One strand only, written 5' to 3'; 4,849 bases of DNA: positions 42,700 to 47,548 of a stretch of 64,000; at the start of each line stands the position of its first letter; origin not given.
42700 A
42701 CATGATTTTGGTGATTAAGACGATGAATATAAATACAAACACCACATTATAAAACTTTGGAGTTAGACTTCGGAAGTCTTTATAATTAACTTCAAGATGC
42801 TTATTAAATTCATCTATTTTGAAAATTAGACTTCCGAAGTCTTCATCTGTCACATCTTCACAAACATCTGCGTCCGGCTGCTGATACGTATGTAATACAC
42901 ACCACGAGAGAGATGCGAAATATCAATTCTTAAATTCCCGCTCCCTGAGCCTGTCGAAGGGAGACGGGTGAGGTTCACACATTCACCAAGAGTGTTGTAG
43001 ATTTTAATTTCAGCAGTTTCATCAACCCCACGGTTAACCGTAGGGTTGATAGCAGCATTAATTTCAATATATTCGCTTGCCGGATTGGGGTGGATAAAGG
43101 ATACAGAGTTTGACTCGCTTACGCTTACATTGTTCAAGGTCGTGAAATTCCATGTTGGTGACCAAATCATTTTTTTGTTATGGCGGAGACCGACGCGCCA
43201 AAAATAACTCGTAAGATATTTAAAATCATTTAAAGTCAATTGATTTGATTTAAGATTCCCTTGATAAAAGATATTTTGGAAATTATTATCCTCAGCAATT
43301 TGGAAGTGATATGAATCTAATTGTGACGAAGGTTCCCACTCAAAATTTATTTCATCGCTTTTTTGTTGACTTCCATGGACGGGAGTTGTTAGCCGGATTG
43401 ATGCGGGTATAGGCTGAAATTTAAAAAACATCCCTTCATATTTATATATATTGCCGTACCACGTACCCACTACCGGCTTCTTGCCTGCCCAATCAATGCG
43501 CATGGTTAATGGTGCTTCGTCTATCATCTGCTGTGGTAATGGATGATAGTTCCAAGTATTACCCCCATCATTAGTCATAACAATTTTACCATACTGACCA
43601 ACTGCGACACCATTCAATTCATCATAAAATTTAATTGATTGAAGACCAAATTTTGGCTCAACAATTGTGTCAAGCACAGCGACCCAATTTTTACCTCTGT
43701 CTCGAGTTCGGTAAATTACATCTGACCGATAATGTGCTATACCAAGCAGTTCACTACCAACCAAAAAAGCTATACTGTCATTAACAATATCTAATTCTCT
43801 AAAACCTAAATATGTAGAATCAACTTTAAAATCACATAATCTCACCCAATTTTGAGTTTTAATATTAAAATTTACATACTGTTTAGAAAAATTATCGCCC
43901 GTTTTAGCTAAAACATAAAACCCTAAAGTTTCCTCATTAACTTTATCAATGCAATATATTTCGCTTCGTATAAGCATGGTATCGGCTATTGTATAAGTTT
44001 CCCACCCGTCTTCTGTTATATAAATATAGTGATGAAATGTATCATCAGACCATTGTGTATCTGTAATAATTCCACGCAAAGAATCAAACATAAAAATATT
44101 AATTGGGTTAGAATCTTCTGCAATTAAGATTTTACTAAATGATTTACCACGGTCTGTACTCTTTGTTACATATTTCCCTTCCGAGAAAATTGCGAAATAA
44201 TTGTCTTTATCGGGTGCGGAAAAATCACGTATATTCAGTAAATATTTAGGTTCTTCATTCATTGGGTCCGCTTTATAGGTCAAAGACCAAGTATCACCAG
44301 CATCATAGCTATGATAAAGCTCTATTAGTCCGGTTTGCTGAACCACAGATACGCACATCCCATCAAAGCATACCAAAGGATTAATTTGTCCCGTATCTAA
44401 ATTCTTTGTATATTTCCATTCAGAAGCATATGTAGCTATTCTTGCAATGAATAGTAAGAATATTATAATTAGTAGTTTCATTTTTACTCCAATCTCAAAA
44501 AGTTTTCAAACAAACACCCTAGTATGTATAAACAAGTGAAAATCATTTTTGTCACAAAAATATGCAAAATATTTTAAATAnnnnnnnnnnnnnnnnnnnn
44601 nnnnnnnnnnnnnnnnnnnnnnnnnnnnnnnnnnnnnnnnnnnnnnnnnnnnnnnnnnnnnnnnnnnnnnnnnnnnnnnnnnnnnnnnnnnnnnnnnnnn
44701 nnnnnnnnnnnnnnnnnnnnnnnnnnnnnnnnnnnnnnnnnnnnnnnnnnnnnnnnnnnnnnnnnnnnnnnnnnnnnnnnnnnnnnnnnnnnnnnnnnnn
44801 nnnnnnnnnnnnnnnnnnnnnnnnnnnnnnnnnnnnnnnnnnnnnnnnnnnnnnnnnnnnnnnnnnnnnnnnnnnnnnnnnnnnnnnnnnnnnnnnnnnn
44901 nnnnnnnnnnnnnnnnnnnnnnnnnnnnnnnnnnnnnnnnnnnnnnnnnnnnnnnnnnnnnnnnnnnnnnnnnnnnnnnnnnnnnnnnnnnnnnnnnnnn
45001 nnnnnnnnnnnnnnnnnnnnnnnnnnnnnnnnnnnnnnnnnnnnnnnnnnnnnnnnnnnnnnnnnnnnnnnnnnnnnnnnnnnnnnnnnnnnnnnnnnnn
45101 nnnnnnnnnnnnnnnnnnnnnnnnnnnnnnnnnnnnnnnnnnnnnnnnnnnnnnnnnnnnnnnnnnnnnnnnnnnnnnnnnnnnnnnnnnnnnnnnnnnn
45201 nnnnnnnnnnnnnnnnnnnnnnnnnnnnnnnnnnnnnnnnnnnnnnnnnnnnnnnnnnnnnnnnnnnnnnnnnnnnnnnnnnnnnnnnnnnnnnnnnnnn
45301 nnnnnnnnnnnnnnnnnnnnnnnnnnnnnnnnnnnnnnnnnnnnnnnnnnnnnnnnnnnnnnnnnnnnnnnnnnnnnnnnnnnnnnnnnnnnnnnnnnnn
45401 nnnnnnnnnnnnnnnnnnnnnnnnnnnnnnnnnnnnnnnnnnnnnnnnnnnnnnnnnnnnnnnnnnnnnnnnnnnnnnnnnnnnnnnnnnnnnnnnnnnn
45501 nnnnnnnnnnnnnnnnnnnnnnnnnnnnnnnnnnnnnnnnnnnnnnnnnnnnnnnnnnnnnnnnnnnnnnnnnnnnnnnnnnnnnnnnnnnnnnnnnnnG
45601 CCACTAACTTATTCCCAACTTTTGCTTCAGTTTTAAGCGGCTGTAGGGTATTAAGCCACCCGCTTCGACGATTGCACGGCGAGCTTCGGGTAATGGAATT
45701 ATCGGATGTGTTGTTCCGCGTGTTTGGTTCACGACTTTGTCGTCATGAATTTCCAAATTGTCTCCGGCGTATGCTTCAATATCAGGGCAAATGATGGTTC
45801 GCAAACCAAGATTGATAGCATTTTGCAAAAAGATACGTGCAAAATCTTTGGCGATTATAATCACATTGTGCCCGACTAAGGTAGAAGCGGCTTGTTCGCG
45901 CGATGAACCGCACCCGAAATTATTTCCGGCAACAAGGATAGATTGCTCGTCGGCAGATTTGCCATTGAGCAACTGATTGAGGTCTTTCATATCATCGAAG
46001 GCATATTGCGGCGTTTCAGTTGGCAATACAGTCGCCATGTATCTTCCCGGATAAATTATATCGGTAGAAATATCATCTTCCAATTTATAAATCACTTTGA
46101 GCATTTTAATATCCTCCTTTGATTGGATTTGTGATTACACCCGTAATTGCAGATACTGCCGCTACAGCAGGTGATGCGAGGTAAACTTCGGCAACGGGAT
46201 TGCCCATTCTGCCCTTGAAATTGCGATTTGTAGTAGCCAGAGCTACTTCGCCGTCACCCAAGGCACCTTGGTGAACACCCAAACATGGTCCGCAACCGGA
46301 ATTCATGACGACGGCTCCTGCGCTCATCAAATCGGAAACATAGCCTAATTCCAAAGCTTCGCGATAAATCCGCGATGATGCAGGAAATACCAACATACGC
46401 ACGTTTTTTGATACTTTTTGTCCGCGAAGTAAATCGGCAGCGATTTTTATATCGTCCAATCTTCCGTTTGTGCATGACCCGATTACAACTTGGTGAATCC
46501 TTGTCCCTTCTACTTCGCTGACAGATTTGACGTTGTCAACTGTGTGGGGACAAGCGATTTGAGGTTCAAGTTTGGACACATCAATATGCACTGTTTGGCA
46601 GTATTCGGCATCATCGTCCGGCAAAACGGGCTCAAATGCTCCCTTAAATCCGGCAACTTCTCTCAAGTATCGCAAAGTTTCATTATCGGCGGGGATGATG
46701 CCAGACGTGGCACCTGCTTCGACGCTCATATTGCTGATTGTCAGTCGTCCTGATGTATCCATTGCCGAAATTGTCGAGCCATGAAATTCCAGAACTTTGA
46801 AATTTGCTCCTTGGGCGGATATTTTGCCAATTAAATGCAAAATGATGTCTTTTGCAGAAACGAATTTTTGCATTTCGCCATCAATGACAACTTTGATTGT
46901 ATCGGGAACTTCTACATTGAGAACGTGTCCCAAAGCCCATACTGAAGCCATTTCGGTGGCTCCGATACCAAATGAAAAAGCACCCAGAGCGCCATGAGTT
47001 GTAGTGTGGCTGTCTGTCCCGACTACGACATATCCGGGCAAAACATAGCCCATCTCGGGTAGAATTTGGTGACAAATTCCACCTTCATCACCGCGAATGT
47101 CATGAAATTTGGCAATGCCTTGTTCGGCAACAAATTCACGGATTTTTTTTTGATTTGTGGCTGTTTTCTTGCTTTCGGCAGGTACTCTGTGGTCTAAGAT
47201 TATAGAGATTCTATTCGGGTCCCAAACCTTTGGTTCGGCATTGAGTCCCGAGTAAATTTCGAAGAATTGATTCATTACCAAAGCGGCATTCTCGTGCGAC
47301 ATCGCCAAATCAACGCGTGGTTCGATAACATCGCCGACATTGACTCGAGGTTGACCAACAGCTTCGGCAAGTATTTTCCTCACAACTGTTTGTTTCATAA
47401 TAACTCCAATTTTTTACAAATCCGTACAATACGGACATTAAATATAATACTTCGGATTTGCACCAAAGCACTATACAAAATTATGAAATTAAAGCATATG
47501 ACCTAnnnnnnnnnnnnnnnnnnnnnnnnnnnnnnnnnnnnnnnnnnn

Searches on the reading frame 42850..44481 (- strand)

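Call 8: search_protein_families(library=pfam, proteins=[window:42850-44481:-], max_evalue=0.0001)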
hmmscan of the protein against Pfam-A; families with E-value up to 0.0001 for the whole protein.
window:42850-44481:- (543 aa): 4 families
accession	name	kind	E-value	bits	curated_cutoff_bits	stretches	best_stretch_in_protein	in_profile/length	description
PF18962.6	Por_Secre_tail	-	4.1e-12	46.7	27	1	463-541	1-70/75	Secretion system C-terminal sorting domain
PF15902.12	Sortilin-Vps10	-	3.9e-10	39.5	33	0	54-172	2-118/446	Sortilin, neurotensin receptor 3,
PF14870.12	PSII_BNR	-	8.1e-07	29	27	0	281-319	21-59/303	Photosynthesis system II assembly factor YCF48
PF02012.26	BNR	-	1.1e-05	25.1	27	0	56-67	1-12/12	BNR/Asp-box repeat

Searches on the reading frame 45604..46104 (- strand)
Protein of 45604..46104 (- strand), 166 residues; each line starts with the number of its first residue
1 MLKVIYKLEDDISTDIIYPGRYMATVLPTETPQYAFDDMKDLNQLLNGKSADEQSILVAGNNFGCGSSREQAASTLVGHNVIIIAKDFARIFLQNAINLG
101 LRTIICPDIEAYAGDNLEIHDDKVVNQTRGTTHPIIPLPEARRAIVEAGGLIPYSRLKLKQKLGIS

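Call 8: search_protein_families(library=pfam, proteins=[window:45604-46104:-], max_evalue=0.0001)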
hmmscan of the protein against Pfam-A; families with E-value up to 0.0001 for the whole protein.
window:45604-46104:- (166 aa): 1 family
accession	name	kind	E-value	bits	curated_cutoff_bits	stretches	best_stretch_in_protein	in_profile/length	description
PF00694.25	Aconitase_C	-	2e-13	51.3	22.8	1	51-104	71-126/131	Aconitase C-terminal domain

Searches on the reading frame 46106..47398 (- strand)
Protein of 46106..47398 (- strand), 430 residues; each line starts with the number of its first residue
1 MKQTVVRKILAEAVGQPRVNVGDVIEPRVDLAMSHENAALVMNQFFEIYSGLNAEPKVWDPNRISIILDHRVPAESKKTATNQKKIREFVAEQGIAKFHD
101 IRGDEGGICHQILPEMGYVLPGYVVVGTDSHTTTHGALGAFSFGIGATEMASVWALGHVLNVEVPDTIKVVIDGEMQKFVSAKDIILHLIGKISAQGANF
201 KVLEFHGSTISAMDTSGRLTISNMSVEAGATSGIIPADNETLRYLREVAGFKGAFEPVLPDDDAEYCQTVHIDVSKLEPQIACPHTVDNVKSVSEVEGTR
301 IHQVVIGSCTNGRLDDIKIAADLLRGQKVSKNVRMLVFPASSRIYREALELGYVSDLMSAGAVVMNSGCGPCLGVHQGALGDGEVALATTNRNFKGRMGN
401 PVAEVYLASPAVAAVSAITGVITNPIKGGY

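Call 8: search_protein_families(library=pfam, proteins=[window:46106-47398:-], max_evalue=0.0001)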
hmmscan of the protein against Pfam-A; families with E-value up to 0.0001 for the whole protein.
window:46106-47398:- (430 aa): 2 families
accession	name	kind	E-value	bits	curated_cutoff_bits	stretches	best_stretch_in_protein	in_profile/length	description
PF00330.25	Aconitase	-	1.2e-99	334.9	28.7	2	57-295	52-305/463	Aconitase family (aconitate hydratase)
PF04412.18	AcnX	-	2.6e-05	23.5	31.5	1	297-369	286-357/400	Aconitase X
